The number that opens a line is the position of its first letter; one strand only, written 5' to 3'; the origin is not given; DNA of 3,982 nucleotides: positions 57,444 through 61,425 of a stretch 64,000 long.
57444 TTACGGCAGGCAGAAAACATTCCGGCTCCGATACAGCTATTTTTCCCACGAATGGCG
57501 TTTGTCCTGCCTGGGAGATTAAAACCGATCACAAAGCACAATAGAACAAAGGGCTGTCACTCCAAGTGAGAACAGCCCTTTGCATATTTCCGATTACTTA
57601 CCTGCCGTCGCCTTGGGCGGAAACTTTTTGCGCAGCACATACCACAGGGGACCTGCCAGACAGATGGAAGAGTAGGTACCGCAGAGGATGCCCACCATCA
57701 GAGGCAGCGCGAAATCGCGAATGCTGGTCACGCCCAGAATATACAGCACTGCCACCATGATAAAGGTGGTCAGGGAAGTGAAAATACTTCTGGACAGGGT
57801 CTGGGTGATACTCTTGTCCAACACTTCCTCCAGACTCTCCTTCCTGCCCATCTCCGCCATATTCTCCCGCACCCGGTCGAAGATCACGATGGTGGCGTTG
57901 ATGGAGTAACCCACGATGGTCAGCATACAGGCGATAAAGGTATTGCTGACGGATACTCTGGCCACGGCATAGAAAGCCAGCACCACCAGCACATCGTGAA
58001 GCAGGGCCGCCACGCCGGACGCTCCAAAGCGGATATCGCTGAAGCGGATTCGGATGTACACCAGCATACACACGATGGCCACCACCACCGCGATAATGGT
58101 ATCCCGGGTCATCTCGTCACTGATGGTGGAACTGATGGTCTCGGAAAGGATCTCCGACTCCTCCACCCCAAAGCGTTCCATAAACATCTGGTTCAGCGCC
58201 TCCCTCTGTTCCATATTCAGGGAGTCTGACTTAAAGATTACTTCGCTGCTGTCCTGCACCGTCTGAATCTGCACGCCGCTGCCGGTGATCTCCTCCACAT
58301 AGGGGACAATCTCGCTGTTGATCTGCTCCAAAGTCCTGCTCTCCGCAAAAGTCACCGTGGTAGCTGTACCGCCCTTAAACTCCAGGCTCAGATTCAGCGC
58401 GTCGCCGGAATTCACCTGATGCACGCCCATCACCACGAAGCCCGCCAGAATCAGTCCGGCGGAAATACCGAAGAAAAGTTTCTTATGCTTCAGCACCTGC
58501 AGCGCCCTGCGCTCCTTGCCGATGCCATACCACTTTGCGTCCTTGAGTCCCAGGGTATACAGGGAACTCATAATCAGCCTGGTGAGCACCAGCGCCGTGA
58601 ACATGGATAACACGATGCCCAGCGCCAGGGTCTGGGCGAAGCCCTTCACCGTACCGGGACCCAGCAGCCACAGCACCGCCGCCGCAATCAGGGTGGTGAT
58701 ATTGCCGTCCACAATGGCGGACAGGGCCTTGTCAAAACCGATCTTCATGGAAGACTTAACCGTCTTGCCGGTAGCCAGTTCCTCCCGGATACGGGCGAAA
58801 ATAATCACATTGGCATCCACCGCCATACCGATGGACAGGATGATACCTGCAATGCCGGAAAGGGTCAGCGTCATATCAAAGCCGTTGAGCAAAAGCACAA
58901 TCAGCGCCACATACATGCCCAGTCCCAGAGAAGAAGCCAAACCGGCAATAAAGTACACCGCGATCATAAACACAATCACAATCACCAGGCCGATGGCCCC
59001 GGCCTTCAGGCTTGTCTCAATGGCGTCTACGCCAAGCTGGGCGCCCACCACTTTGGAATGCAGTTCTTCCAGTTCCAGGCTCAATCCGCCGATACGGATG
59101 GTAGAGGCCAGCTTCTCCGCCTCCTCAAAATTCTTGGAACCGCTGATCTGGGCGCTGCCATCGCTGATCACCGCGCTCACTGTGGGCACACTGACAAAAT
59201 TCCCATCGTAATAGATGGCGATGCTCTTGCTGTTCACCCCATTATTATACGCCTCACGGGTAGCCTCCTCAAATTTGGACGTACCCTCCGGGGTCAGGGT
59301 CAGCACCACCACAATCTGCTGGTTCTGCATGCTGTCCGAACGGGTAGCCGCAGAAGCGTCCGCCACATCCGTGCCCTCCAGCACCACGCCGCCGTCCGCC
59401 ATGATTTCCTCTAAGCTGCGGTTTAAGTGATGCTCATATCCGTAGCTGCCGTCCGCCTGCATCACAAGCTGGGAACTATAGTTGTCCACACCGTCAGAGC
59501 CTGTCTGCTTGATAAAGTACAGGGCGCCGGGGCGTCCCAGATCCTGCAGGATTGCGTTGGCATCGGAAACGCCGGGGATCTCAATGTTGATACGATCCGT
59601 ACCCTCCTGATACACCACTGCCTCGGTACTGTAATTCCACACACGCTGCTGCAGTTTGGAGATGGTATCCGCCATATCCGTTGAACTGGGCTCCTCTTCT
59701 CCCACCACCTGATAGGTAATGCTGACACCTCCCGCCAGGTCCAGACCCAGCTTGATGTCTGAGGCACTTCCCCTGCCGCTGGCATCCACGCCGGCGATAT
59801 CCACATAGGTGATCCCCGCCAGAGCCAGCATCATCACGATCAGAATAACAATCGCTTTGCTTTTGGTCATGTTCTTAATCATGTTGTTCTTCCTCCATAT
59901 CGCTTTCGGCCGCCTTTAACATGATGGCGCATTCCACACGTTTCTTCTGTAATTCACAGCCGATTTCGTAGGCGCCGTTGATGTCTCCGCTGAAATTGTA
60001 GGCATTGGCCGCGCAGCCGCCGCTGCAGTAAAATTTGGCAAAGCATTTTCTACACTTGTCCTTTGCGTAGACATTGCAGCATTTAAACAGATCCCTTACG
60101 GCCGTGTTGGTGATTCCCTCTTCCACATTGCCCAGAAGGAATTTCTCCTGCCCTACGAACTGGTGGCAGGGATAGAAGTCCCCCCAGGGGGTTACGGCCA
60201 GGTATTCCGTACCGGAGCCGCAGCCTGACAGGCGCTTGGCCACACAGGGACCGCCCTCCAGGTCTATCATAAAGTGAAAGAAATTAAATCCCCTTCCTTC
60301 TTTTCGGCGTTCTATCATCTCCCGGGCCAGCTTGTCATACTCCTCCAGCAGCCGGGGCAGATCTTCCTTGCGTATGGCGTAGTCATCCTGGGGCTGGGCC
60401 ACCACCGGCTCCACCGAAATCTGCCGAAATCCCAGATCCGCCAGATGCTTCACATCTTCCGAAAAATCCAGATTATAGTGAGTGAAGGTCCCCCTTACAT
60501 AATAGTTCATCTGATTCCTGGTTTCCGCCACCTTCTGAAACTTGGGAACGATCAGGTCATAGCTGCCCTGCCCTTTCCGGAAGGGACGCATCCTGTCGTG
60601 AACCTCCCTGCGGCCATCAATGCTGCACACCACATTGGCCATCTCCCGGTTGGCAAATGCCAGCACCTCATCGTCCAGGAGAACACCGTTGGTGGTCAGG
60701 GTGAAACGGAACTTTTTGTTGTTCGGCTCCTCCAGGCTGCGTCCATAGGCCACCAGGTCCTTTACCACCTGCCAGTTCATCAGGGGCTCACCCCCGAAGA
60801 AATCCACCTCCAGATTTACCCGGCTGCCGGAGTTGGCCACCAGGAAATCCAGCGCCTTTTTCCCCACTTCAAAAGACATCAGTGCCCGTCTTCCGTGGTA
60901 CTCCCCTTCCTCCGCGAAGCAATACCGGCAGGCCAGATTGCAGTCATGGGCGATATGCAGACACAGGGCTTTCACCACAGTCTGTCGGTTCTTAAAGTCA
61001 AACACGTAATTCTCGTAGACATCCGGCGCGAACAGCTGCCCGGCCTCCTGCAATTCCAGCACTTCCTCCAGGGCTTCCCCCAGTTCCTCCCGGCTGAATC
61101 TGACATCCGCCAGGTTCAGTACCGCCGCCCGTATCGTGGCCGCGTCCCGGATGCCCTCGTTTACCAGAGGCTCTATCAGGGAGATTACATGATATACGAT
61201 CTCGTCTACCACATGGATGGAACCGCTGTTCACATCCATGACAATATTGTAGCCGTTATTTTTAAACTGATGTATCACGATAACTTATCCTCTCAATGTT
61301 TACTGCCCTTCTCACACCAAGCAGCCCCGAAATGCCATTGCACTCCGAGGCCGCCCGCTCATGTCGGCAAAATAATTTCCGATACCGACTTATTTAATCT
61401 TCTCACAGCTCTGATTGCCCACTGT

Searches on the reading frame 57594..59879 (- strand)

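Call 25: search_protein_families(library=pfam, proteins=[window:57594-59879:-], max_evalue=0.001)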
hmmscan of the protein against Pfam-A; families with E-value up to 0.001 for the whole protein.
window:57594-59879:- (761 aa): 5 families
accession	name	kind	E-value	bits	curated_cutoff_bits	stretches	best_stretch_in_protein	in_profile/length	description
PF02355.23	SecD_SecF_C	-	1.2e-66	224.1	20.5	2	573-751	12-188/189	Protein export membrane protein SecD/SecF, C-terminal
PF22599.2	SecDF_P1_head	-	4.1e-21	75.4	27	1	159-267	13-113/114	SecDF, P1 head subdomain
PF03176.21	MMPL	-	1.9e-08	34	20.5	1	298-437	161-299/333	MMPL family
PF21760.3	SecD_1st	-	1e-07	31.8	27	1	71-124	3-57/60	Protein translocase subunit SecDF, P1 domain, N-terminal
PF07549.19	Sec_GG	-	3.4e-06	26.8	20.3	0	42-58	8-24/28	SecD/SecF GG Motif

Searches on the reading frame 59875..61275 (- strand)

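Call 25: search_protein_families(library=pfam, proteins=[window:59875-61275:-], max_evalue=0.001)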
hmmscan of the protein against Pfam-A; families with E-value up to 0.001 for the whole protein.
window:59875-61275:- (466 aa): 2 families
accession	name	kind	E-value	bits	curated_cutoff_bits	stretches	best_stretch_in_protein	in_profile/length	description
PF04055.27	Radical_SAM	-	2.2e-13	51.2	29.5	1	109-230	4-121/166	Radical SAM superfamily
PF13353.11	Fer4_12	-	4e-11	43.8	22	1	105-239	8-132/137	4Fe-4S single cluster domain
